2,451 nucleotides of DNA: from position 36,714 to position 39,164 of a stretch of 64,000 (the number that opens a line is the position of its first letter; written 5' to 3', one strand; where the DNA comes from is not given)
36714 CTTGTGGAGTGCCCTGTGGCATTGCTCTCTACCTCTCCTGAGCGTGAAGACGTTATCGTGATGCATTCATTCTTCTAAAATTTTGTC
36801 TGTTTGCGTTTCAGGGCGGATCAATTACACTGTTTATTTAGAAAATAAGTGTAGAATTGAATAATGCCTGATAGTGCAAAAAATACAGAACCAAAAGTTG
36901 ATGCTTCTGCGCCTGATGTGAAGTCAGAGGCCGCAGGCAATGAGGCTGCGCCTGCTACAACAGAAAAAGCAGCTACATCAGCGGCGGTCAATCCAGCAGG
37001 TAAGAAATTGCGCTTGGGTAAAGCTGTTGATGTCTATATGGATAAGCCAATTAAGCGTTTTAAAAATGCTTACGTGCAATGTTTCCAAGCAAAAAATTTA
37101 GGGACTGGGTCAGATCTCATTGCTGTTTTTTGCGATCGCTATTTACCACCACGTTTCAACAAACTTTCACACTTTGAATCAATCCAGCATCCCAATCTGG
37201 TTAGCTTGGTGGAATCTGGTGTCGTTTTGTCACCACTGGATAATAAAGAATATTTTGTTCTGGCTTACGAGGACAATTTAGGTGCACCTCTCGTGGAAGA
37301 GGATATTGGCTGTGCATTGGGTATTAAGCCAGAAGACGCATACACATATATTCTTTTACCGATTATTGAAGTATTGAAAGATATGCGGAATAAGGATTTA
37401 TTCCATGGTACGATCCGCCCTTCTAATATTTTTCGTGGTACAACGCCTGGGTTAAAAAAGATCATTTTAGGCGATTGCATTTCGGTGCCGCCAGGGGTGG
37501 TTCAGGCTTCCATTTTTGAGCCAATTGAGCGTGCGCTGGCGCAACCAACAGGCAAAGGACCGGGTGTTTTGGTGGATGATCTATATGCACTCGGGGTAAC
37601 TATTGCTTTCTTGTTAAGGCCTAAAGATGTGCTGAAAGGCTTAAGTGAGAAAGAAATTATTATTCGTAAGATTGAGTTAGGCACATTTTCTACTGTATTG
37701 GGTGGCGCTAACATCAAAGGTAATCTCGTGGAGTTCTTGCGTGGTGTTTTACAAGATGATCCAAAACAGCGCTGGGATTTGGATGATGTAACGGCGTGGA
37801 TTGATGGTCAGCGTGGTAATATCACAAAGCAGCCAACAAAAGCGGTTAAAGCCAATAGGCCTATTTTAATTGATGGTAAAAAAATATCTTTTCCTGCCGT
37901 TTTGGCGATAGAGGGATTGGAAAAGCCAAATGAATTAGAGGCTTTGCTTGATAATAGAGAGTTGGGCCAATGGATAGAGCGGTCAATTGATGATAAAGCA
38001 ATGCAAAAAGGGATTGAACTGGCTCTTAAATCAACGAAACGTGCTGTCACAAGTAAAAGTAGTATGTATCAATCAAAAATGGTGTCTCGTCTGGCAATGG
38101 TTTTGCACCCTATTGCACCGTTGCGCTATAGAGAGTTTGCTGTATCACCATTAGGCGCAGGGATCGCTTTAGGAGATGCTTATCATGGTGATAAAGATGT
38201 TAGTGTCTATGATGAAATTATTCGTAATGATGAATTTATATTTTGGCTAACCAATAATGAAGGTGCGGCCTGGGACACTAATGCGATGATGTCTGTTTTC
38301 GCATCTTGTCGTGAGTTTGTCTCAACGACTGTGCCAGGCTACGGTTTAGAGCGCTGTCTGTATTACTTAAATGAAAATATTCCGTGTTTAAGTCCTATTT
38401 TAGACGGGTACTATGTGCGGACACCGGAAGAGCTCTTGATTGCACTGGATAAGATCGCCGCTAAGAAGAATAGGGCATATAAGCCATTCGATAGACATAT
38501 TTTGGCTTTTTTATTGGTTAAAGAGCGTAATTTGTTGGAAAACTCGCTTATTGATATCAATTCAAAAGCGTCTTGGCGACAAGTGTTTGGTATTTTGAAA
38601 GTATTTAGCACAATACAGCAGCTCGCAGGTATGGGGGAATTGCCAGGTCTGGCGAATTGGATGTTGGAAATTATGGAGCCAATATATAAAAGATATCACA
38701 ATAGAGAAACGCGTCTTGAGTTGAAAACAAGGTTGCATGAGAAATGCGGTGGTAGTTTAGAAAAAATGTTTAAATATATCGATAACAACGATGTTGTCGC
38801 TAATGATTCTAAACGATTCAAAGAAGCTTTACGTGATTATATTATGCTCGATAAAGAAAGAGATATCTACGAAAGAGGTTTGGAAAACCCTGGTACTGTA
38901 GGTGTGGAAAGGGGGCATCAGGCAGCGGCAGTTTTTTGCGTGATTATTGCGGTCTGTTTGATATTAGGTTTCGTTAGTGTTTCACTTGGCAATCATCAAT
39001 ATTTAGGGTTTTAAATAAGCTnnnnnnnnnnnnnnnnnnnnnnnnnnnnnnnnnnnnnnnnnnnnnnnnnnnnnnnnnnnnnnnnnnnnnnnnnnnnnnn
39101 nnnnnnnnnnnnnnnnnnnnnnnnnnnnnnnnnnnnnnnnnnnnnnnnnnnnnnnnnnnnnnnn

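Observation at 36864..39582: Tail-anchored pseudokinase translationally coupled to a Lys-rich polytopic membrane protein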

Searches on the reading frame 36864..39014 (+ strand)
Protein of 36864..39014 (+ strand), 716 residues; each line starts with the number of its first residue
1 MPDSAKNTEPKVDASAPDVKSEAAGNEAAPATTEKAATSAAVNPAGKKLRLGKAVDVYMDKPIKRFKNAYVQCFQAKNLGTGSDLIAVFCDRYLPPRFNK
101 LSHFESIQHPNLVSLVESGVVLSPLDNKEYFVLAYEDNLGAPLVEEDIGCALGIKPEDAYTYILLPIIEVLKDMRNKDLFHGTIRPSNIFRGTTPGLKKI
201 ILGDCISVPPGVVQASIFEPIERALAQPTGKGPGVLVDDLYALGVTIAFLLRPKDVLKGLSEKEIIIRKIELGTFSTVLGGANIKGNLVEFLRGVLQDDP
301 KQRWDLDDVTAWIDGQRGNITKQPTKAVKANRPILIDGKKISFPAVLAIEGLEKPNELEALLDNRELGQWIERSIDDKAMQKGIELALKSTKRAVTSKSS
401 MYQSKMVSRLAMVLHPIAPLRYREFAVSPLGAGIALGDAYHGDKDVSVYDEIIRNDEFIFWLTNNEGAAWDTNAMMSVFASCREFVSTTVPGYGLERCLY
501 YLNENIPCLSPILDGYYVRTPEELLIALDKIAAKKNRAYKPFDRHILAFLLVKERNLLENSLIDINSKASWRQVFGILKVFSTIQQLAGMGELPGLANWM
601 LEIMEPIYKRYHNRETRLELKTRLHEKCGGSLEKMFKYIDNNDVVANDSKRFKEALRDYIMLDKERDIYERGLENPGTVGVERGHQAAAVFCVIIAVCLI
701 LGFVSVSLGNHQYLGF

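Call 3: search_protein_families(library=pfam, proteins=[window:36864-39014:+], max_evalue=1)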
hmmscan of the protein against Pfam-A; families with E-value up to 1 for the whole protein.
window:36864-39014:+ (716 aa): 2 families
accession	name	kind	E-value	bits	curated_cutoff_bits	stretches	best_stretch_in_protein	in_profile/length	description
PF00069.31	Pkinase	-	0.021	14.7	31.7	1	105-309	53-257/263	Protein kinase domain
PF20958.2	GxGYxYP_N_3rd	-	0.13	12.9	24.4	0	442-495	9-60/91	GxGYxYP third domain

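Call 4: search_protein_families(library=ncbifam, proteins=[window:36864-39014:+], max_evalue=1)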
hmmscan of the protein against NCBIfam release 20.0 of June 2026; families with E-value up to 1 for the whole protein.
window:36864-39014:+ (716 aa): 1 family
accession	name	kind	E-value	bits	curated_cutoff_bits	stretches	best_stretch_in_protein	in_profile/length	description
NF038150.1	lanthi_synth_IV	equivalog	0.00016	20.1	650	1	235-326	374-466/851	class IV lanthionine synthetase LanL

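Call 5: search_solved_structures(query=window:36864-39014:+, max_evalue=10, show_alignments=2)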
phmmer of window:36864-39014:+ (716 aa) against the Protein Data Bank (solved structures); distinct sequences matched with E-value up to 10: 29.
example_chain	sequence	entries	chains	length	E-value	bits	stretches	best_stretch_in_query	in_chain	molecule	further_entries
1kob_A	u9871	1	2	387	0.00045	21.9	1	98-323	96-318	TWITCHIN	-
8jov_2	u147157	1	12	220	0.0037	18.9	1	295-358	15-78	Virion associated protein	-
3bhy_A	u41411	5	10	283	0.041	15.4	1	104-308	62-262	Death-associated protein kinase 3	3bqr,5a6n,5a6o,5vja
2j90_A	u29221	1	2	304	0.05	15.1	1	104-308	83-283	DEATH-ASSOCIATED PROTEIN KINASE 3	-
1yrp_A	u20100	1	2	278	0.077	14.5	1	104-306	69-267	Death-associated protein kinase 3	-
2w4k_A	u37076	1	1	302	0.32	12.5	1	101-310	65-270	DEATH-ASSOCIATED PROTEIN KINASE 1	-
2xzs_A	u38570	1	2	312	0.34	12.4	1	101-310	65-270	DEATH ASSOCIATED KINASE 1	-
6qmo_A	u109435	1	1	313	0.34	12.4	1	101-310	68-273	Death-associated protein kinase 1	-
6qn4_A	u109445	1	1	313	0.35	12.4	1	101-310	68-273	Death-associated protein kinase 1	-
2y4p_A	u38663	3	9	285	0.35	12.4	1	101-309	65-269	DEATH-ASSOCIATED PROTEIN KINASE 1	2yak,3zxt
1p4f_A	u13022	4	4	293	0.35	12.3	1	101-309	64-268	Death-associated protein kinase 1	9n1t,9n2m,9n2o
1ig1_A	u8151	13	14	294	0.36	12.3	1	101-309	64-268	death-associated protein kinase | Death-associated protein kinase 1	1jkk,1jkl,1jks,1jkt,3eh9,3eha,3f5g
3gu4_A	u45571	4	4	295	0.36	12.3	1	101-309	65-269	Death-associated protein kinase 1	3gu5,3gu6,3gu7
3dfc_B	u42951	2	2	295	0.36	12.3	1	101-309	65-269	Death-associated protein kinase 1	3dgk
3f5u_A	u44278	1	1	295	0.36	12.3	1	101-309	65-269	Death-associated protein kinase 1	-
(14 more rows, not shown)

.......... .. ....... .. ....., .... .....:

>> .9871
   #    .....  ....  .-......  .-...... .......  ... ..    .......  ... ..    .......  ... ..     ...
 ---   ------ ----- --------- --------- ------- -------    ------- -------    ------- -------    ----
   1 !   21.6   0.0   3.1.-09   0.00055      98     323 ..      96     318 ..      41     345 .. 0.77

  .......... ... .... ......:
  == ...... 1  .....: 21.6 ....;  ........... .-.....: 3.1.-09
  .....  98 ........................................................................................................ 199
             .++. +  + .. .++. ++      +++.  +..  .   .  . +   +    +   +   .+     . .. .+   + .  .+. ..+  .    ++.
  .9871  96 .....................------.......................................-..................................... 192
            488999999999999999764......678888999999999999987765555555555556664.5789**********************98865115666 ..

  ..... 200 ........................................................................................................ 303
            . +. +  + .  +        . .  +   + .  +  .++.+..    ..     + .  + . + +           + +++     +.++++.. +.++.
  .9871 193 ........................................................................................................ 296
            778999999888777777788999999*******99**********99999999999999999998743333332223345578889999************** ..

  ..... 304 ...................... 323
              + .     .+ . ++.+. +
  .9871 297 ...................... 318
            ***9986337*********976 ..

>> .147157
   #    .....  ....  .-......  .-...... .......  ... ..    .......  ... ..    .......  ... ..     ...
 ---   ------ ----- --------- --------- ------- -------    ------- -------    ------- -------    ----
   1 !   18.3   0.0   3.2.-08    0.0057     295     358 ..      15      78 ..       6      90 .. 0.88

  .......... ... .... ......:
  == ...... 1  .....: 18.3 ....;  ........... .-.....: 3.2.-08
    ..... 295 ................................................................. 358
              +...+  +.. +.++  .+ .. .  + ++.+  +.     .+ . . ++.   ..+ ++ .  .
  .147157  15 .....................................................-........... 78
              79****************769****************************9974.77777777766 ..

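Call 6: find_homologous_proteins(query=window:36864-39014:+, max_evalue=0.001)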
Query window:36864-39014:+ (716 aa): 124 proteins with E <= 0.001 among 8000 candidates; the best 120 are listed.
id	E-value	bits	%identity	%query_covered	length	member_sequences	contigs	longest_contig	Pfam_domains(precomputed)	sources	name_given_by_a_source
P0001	0.0e+0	1627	100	100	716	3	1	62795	-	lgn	-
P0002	8.6e-219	747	48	98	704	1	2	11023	PF00069.32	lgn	-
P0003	4.5e-212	724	45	97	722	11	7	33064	-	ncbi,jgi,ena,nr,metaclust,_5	ncbi:MAG: hypothetical protein CMH32_03450 [Micavibrio sp.]|nr:hypothetical protein [Micavibrio sp.]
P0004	5.7e-207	707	44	100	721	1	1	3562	-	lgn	-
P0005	6.0e-152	526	36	96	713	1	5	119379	-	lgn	-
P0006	1.3e-147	511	37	96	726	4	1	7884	-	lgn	-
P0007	1.6e-145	504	37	96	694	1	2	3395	-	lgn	-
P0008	1.2e-144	501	36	97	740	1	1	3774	-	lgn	-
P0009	2.7e-144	500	37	91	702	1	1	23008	-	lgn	-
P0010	9.8e-144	498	37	96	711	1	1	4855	-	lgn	-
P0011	2.7e-139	484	36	98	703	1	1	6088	-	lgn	-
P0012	2.9e-137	477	36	96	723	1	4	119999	-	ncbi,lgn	-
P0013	9.7e-137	475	35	96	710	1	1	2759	-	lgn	-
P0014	1.2e-136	475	36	97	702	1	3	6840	-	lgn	-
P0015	1.6e-136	475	35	96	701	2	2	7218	-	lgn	-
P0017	6.2e-136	473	35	90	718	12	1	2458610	-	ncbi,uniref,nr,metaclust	ncbi:protein kinase family protein [Micavibrio aeruginosavorus]|uniref:Protein kinase domain-contain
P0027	3.0e-129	451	35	98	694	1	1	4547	PF00069.32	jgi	-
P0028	8.5e-129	449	35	94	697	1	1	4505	PF00069.32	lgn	-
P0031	2.6e-126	441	34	92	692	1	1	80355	PF00069.32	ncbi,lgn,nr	ncbi:MAG: hypothetical protein JWO78_266 [Micavibrio sp.]|nr:hypothetical protein [Micavibrio sp.]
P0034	1.8e-123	431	34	95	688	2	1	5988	PF00069.32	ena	-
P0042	7.0e-113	397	33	91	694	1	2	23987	PF00069.32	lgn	-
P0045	1.8e-109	385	31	98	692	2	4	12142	PF00069.32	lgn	-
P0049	8.6e-108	380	30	92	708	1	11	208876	-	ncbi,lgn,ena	-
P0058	5.9e-91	324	31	94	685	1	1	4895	PF00069.32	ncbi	-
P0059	8.0e-90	320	32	90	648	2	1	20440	PF00069.32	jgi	jgi:serine/threonine protein kinase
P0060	2.6e-88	315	31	93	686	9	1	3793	PF00069.32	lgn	-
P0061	1.1e-87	313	30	94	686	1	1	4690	PF00069.32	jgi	jgi:hypothetical protein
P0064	1.2e-79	287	31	88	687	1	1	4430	PF00069.32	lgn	-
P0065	3.4e-79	285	28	86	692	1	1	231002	-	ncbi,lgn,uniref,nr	ncbi:protein kinase family protein [Roseospira goensis]|uniref:Protein kinase domain-containing prot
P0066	1.9e-78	283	29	98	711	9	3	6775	PF00069.32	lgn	-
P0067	5.5e-77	278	28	90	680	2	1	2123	PF00069.32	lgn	-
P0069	1.9e-75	273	28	90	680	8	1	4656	PF00069.32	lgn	-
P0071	4.7e-75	271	29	90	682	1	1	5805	PF00069.32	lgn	-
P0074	5.5e-73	265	29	98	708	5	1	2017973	-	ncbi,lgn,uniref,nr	ncbi:hypothetical protein [Thalassospira sp. TSL5-1]|uniref:hypothetical protein n=1 Tax=Thalassospi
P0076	2.1e-72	263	27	87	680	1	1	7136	PF00069.32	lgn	-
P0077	2.3e-72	263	28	92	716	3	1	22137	PF00069.32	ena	-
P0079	8.0e-72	261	27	86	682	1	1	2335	PF00069.32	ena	-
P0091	9.5e-67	244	27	85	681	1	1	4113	PF00069.32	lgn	-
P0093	1.8e-66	243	28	90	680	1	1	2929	PF00069.32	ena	-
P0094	5.3e-66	242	28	86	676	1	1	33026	PF00069.32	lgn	-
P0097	4.2e-64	235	27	91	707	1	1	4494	PF00069.32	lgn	-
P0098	1.3e-63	234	28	90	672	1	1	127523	PF00069.32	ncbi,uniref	ncbi:hypothetical protein [Dongia sp.]|uniref:hypothetical protein n=1 Tax=Dongia sp. TaxID=1977262 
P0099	3.5e-63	232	26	91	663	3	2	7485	PF00069.32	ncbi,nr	ncbi:MAG: serine/threonine protein kinase [Alphaproteobacteria bacterium]|nr:serine/threonine protei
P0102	9.2e-58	214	26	92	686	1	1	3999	PF00069.32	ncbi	-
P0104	2.6e-57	213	26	92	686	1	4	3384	PF00069.32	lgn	-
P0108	2.3e-55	206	25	89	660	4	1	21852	PF00069.32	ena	-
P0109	3.3e-52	196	27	85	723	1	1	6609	PF00069.32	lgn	-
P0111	7.6e-50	188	27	71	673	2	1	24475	PF00069.32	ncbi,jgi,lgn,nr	ncbi:MAG TPA: serine/threonine-protein kinase [Dongiaceae bacterium]|jgi:hypothetical protein|nr:ser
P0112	1.5e-49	187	25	84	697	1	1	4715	PF07714.24,PF00069.32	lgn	-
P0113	1.2e-48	184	27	84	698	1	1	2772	PF00069.32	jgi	jgi:serine/threonine protein kinase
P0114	1.9e-48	184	27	82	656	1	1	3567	PF00069.32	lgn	-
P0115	2.8e-48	183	28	75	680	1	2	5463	PF00069.32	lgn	-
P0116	5.0e-47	179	26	84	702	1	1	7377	PF00069.32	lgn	-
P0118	6.0e-46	175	29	66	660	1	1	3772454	-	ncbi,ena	-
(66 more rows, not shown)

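Call 9: find_encoding_contigs(protein=P0017, flank=6000, max_places=2)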
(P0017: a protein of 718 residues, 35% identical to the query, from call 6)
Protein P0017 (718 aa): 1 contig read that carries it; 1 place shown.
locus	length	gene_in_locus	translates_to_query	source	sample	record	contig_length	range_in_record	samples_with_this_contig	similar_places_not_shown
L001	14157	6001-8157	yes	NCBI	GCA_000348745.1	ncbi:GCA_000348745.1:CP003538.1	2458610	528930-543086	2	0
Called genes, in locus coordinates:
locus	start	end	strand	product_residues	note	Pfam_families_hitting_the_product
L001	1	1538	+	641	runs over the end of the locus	PF06480:FtsH_ext, PF00004:AAA, PF07728:AAA_5 (weak), PF17862:AAA_lid_3, PF01434:Peptidase_M41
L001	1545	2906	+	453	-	PF02878:PGM_PMM_I, PF02879:PGM_PMM_II, PF02880:PGM_PMM_III, PF00408:PGM_PMM_IV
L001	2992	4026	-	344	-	PF00248:Aldo_ket_red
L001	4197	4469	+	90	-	PF12796:Ank_2 (weak)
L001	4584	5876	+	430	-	PF00709:Adenylsucc_synt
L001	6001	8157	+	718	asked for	-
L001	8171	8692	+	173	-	-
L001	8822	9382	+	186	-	PF07811:TadE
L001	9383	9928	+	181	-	-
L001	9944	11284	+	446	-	PF13400:Tad, PF00092:VWA (faint), PF13519:VWA_2 (faint)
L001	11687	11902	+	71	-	PF04964:Flp_Fap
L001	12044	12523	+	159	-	PF01478:Peptidase_A24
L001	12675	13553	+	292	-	PF08666:SAF (weak), PF16976:RcpC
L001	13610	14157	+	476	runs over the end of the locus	PF13629:T2SS-T3SS_pil_N, PF00263:Secretin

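Call 10: find_encoding_contigs(protein=P0074, flank=6000, max_places=2)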
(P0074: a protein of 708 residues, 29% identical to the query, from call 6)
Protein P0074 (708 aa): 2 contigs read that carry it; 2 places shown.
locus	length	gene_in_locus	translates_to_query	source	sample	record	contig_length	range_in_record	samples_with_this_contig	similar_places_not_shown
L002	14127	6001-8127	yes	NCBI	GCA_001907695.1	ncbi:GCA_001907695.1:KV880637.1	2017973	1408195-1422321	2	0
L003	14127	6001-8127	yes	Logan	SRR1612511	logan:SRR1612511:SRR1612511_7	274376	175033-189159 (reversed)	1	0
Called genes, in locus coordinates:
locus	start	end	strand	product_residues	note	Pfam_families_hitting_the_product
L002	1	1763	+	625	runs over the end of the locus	PF03600:CitMHS, PF16980:CitMHS_2 (weak), PF02080:TrkA_C, PF06808:DctM (weak), PF03600:CitMHS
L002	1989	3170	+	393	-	-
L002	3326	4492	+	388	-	PF13393:tRNA-synt_His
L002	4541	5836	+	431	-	PF00709:Adenylsucc_synt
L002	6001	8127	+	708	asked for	-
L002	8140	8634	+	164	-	-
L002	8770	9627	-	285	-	PF04542:Sigma70_r2, PF04545:Sigma70_r4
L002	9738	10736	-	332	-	PF01479:S4, PF00849:PseudoU_synth_2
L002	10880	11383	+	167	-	-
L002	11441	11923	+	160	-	PF01398:JAB (weak), PF14464:Prok-JAB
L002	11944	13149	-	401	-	PF13439:Glyco_transf_4 (weak), PF13579:Glyco_trans_4_4 (weak), PF12000:Glyco_trans_4_3, PF00534:Glycos_transf_1, PF13692:Glyco_trans_1_4, PF13524:Glyco_trans_1_2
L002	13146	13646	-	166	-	PF12802:MarR_2, PF13463:HTH_27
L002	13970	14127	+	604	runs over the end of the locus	PF00664:ABC_membrane (weak), PF00005:ABC_tran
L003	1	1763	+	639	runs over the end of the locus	PF03600:CitMHS, PF16980:CitMHS_2 (weak), PF02080:TrkA_C, PF06808:DctM (weak), PF03600:CitMHS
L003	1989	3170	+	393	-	-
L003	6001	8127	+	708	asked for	-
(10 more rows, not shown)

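Call 11: find_encoding_contigs(protein=P0118, flank=6000, max_places=2)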
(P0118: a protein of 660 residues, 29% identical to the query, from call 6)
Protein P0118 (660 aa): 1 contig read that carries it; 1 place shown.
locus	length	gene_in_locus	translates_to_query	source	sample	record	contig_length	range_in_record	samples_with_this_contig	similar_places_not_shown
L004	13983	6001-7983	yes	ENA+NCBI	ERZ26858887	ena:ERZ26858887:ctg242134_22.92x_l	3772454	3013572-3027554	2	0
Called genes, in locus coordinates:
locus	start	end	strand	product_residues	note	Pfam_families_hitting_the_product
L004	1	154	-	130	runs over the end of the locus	PF01850:PIN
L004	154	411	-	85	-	PF07704:PSK_trans_fac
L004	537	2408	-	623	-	-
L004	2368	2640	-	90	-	-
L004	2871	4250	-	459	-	PF14559:TPR_19 (faint)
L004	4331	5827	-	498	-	PF14559:TPR_19 (faint)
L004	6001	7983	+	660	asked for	-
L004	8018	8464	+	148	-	-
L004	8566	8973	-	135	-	PF00581:Rhodanese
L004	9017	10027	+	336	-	PF00291:PALP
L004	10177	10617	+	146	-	PF07452:CHRD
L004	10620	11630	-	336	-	PF13413:HTH_25, PF13560:HTH_31 (weak), PF13464:RodZ_C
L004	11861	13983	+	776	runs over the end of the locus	PF13428:TPR_14 (faint), PF14559:TPR_19 (faint), PF25058:ARM_TT21 (faint)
